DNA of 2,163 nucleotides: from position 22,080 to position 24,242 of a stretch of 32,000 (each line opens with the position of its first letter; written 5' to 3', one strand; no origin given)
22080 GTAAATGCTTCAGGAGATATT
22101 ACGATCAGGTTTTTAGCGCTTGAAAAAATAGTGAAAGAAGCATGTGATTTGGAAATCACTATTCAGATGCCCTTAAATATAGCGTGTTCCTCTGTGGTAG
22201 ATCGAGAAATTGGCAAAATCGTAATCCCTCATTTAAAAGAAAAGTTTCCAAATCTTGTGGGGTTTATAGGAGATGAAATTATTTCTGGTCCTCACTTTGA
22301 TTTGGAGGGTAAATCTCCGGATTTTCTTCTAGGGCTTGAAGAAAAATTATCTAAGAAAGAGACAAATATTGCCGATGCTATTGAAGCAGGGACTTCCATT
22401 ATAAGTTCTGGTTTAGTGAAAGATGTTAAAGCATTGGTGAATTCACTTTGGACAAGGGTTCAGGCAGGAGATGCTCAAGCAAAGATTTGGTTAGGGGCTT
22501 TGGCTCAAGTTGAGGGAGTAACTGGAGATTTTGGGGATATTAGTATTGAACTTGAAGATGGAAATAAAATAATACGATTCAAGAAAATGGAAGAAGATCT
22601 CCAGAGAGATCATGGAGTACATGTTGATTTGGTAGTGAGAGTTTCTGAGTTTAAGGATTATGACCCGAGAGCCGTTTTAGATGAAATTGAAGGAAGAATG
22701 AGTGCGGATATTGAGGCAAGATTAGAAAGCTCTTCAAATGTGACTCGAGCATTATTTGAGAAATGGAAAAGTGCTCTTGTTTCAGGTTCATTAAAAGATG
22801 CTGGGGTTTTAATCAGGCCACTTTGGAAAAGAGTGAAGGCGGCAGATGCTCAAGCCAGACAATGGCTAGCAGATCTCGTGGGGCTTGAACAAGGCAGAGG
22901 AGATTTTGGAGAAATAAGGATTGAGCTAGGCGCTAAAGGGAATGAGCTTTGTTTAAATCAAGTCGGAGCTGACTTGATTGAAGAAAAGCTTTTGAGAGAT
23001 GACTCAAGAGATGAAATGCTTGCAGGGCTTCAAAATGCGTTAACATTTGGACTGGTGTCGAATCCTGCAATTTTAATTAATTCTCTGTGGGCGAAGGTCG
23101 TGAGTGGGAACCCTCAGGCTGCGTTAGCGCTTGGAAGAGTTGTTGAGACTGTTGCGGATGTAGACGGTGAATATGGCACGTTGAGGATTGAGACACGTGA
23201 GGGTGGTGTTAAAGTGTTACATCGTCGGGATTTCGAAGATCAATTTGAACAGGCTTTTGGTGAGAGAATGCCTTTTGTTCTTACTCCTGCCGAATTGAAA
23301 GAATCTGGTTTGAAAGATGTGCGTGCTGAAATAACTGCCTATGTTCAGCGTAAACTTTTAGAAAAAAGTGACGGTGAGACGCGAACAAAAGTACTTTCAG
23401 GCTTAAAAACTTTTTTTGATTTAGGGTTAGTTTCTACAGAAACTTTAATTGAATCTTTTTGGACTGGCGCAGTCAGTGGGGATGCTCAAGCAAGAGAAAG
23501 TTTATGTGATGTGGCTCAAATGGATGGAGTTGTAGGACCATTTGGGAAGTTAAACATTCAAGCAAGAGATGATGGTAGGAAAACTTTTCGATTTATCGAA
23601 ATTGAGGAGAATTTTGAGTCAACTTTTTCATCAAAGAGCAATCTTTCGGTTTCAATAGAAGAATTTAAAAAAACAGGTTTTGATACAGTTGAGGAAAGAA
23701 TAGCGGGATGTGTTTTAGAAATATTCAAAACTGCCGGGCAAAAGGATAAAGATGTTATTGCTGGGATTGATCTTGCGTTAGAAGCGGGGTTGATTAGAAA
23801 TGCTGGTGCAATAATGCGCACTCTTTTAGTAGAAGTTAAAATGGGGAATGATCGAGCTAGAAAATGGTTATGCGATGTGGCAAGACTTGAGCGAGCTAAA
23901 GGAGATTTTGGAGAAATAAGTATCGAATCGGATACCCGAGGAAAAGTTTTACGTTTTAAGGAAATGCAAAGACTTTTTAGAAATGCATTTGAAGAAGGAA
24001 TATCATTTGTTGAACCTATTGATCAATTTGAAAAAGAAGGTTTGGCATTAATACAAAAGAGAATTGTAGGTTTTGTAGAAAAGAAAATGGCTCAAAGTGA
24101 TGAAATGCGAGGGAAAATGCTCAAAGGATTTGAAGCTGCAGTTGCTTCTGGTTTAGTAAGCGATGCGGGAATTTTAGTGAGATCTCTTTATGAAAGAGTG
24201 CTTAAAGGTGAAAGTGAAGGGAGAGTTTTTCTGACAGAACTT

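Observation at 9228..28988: Uninterrupted 19.8-kb gene for a 6,586-aa, mostly helical, signal-peptide-bearing protein that strings together several unrelated enzyme modules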

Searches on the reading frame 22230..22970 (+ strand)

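Call 64: search_protein_families(library=pfam, proteins=[window:22230-22970:+], max_evalue=10)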
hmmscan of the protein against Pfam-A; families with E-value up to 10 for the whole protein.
window:22230-22970:+ (247 aa): 3 families
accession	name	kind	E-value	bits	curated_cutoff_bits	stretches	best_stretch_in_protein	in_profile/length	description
PF18248.6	RalF_SCD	-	0.01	16.3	25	1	171-220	14-62/147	RalF C-terminal Sec-7 capping domain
PF19492.4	DUF6027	-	0.022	15.5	25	1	108-208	9-101/134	Family of unknown function (DUF6027)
PF13051.11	DUF3912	-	0.08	13.6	23.1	1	97-126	47-77/92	Protein of unknown function (DUF3912)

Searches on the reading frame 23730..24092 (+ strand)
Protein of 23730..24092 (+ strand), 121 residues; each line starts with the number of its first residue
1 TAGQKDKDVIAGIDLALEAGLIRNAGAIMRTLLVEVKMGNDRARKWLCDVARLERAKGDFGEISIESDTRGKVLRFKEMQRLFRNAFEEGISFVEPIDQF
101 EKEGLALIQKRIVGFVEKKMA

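Call 85: predict_structure(alignment_id=A3)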
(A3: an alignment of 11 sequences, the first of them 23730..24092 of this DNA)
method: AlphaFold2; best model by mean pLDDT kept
length: 121 residues; sequences in the alignment: 11
mean_pLDDT: 91.9   pTM: 0.82
mean pLDDT of the five models: 91.9, 91.8, 91.8, 91.1, 90.4
residues with pLDDT >= 90: 91; 70-90: 29; 50-70: 1; < 50: 0
segments of 3 or more residues with pLDDT < 50: none
pLDDT, mean of each block of 10 residues (from residue 1): 83 88 85 95 96 91 95 95 93 96 95 92 90
secondary structure, 60 per line:
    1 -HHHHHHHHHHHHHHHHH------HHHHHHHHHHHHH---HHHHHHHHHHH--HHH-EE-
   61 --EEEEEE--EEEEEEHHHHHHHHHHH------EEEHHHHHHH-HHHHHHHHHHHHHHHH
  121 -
elements in order: H2-18 H25-37 H41-51 E63-68 E71-76 H77-87 E94-96 H97-103 H105-120

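Call 87: fold_search(model_id=the predicted structure, library=pdb)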
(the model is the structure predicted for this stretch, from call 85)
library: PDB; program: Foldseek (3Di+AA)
matches with E <= 10: 56; with E <= 0.001: 0
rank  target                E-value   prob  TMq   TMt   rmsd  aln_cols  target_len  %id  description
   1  9mua_A                2.7e+00  0.02  0.18  0.13  12.8       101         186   16  4OT-SnoaL from P. atlanticus - Apo form (released 2025-04-09)
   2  2e45_MODEL_1_A        3.5e+00  0.07  0.19  0.37   4.1        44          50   16  Solution structure of Fe65 WW domain (released 2006-12-26)
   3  6jx3_B                3.5e+00  0.03  0.14  0.19  14.3        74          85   19  Lasso peptide synthetase B1 complexed with the leader peptide (released 2019-06-26)
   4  9mup                  3.8e+00  0.02  0.19  0.13  12.6       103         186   14  4OT-SnoaL from P. atlanticus - 3-bromopropiolate treated (released 2025-04-09)
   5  8chw_A                4.0e+00  0.08  0.23  0.38   7.0        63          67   13  Crystal structure of human PURA (fragment Pro216-Lys280, PUR repeat III) (released 2024-02-21)
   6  5or7_B                4.0e+00  0.07  0.12  0.05   2.0        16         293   31  Atomic structure of the murine norovirus protruding domain and sCD300lf receptor complex (released 2018-03-21)
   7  7egb_6                4.3e+00  0.03  0.20  0.06   9.8        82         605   11  TFIID-based holo PIC on SCP promoter (released 2021-05-05)
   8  3b4w                  4.3e+00  0.02  0.16  0.06  13.8        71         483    8  Crystal structure of Mycobacterium tuberculosis aldehyde dehydrogenase complexed with NAD+ (released 2007-11-27)
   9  4u2x_C                4.6e+00  0.03  0.21  0.14   7.3        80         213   10  Ebola virus VP24 in complex with Karyopherin alpha 5 C-terminus (released 2014-08-13)
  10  4u2x_A                4.6e+00  0.03  0.21  0.14   7.3        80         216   10  Ebola virus VP24 in complex with Karyopherin alpha 5 C-terminus (released 2014-08-13)
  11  4u2x_B                4.9e+00  0.03  0.21  0.14   6.5        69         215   10  Ebola virus VP24 in complex with Karyopherin alpha 5 C-terminus (released 2014-08-13)
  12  5vob_E                5.2e+00  0.04  0.22  0.24   5.8        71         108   11  Crystal structure of HCMV Pentamer in complex with neutralizing antibody 8I21 (released 2017-07-05)
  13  5fgo_D                5.2e+00  0.03  0.18  0.28   7.5        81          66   17  Crystal structure of D. melanogaster Pur-alpha repeat III. (released 2016-01-20)
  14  5y39_H                5.2e+00  0.02  0.19  0.19   6.3        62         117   18  Crystal structure of Ragulator complex (p18 76-145) (released 2017-12-06)
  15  4qb5_D                5.5e+00  0.03  0.14  0.13   9.6        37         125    5  Crystal structure of a glyoxalase/bleomycin resistance protein from Albidiferax ferrireducens T118 (released 2014-07-23)
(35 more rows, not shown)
